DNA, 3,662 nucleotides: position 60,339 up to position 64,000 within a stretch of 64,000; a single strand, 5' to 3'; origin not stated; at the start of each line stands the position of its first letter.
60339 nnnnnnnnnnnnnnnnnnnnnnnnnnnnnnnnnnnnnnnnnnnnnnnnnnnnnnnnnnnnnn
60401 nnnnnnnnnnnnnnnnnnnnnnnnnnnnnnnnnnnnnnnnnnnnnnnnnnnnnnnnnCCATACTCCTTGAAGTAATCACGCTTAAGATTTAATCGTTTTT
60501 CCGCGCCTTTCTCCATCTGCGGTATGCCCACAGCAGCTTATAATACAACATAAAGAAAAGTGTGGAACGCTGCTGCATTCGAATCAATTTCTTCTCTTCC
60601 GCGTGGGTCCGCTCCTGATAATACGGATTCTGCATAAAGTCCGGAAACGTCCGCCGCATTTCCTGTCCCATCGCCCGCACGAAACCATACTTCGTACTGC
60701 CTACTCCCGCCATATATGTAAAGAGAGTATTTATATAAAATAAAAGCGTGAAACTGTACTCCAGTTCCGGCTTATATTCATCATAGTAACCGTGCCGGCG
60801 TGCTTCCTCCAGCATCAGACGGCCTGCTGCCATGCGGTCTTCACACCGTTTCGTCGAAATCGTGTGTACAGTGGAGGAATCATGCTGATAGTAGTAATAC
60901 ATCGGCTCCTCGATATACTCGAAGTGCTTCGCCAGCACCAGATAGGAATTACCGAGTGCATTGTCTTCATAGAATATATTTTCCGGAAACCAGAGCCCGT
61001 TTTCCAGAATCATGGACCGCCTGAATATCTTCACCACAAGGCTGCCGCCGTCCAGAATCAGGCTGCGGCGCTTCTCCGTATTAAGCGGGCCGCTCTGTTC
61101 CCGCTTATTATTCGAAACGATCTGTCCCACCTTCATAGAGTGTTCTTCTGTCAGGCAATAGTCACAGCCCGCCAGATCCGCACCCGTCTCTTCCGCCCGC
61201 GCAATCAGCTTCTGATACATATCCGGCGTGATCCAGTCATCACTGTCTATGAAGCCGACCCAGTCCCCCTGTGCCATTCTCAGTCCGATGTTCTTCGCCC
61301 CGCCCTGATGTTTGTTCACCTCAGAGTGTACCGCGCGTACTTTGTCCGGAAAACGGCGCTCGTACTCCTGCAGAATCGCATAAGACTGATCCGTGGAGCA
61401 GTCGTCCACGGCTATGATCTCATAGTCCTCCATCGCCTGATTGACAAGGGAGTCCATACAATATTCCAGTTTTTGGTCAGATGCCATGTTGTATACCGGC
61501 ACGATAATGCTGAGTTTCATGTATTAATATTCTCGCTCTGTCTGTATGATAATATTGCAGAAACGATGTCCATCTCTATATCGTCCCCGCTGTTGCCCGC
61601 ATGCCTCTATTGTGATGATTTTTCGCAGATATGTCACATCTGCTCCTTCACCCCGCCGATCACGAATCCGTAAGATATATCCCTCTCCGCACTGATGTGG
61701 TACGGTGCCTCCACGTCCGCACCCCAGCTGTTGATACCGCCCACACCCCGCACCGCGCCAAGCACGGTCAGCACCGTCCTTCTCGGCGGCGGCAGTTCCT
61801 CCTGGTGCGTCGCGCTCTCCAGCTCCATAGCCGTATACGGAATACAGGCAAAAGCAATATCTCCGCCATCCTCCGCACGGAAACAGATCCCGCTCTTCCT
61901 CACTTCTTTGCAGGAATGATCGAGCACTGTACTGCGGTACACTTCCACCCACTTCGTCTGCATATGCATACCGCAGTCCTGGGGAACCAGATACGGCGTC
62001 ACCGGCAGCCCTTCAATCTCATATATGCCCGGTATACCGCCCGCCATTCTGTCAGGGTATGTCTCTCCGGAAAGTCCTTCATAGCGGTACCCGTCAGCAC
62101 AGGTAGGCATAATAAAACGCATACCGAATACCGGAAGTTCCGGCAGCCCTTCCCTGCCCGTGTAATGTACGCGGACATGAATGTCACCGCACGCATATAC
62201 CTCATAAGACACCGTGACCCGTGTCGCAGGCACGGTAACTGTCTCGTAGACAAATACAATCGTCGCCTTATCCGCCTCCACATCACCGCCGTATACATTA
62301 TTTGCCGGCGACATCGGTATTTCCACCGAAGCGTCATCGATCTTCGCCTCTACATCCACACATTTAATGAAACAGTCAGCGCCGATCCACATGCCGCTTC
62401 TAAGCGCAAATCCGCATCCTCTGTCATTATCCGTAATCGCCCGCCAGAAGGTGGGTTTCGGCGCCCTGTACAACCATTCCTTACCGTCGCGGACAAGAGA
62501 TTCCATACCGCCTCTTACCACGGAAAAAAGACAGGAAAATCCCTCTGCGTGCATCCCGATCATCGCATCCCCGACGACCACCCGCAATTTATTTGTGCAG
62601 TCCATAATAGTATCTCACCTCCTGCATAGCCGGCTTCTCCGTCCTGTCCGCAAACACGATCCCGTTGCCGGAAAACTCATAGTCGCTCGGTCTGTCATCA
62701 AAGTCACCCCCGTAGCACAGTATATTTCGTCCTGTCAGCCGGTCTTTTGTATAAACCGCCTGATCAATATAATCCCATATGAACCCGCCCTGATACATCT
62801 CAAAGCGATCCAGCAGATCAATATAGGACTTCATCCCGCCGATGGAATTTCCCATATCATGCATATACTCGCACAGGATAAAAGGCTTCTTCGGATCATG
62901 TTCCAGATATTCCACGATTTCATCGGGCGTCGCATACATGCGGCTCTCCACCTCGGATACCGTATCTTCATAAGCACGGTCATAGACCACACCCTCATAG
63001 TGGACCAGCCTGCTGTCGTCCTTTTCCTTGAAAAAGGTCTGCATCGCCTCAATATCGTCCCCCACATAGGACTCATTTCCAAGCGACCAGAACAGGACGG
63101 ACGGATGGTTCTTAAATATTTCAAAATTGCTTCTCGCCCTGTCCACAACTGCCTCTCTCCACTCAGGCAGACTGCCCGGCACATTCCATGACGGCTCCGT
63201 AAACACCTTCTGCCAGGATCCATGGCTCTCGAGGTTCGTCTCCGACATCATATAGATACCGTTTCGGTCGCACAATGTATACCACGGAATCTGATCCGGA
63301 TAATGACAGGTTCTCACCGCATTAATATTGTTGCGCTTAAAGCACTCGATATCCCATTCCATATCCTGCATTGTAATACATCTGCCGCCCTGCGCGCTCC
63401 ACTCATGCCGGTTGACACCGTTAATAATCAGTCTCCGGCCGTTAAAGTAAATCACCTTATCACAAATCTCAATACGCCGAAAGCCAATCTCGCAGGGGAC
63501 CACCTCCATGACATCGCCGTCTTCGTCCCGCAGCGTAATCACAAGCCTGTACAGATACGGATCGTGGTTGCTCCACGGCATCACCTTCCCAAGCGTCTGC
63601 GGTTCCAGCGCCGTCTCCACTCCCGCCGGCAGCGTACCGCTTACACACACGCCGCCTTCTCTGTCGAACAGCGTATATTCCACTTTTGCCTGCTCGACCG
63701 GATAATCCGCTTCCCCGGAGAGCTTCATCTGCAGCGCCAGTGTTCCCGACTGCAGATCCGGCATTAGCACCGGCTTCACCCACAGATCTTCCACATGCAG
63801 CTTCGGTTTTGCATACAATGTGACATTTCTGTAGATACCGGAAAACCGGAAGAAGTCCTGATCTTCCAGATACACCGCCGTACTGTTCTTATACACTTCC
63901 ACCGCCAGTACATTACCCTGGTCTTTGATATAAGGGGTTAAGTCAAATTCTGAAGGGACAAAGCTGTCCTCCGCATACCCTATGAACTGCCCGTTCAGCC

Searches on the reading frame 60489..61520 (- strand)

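Call 5: search_protein_families(library=pfam, proteins=[window:60489-61520:-], max_evalue=0.001)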
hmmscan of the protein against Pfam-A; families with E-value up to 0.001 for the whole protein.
window:60489-61520:- (343 aa): 3 families
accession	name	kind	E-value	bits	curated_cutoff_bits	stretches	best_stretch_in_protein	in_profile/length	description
PF00535.33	Glycos_transf_2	-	1.5e-34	119.7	23.3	1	4-119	1-113/168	Glycosyl transferase family 2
PF13641.12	Glyco_tranf_2_3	-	3.3e-12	47.3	27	1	3-192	3-193/230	Glycosyltransferase like family 2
PF10111.15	Glyco_tranf_2_2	-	1e-09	38.8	27.3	1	4-107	1-104/276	Glycosyltransferase like family 2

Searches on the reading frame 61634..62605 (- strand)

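Call 5: search_protein_families(library=pfam, proteins=[window:61634-62605:-], max_evalue=0.001)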
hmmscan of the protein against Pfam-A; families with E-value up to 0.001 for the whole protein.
window:61634-62605:- (323 aa): 1 family
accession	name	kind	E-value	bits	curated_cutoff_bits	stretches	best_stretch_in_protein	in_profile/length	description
PF02929.23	Bgal_small_N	-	1.6e-55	188.9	25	1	20-316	2-248/248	Beta galactosidase small chain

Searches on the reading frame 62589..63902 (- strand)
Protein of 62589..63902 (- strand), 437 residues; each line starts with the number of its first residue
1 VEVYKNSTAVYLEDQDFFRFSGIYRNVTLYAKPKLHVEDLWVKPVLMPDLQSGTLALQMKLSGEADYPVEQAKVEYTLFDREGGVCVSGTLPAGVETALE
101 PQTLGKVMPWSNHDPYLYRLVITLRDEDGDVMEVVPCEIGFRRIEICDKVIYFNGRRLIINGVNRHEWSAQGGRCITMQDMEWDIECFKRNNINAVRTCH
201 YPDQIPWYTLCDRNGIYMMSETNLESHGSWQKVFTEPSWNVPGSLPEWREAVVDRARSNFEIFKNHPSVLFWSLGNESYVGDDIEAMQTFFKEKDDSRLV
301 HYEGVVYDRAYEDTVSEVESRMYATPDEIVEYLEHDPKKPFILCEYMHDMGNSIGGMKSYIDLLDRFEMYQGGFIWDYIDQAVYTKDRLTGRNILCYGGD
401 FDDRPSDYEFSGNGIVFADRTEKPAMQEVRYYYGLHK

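Call 5: search_protein_families(library=pfam, proteins=[window:62589-63902:-], max_evalue=0.001)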
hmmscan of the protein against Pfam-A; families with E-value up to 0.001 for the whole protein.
window:62589-63902:- (437 aa): 3 families
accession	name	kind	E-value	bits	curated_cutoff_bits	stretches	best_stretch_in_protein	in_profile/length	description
PF02836.23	Glyco_hydro_2_C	-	2.2e-114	382.1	21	1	144-434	1-298/302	Glycosyl hydrolases family 2, TIM barrel domain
PF00703.27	Glyco_hydro_2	-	1.3e-11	45.7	23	1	36-142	2-109/109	Glycosyl hydrolases family 2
PF02837.24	Glyco_hydro_2_N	-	0.00037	20.9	28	1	3-33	133-169/169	Glycosyl hydrolases family 2, sugar binding domain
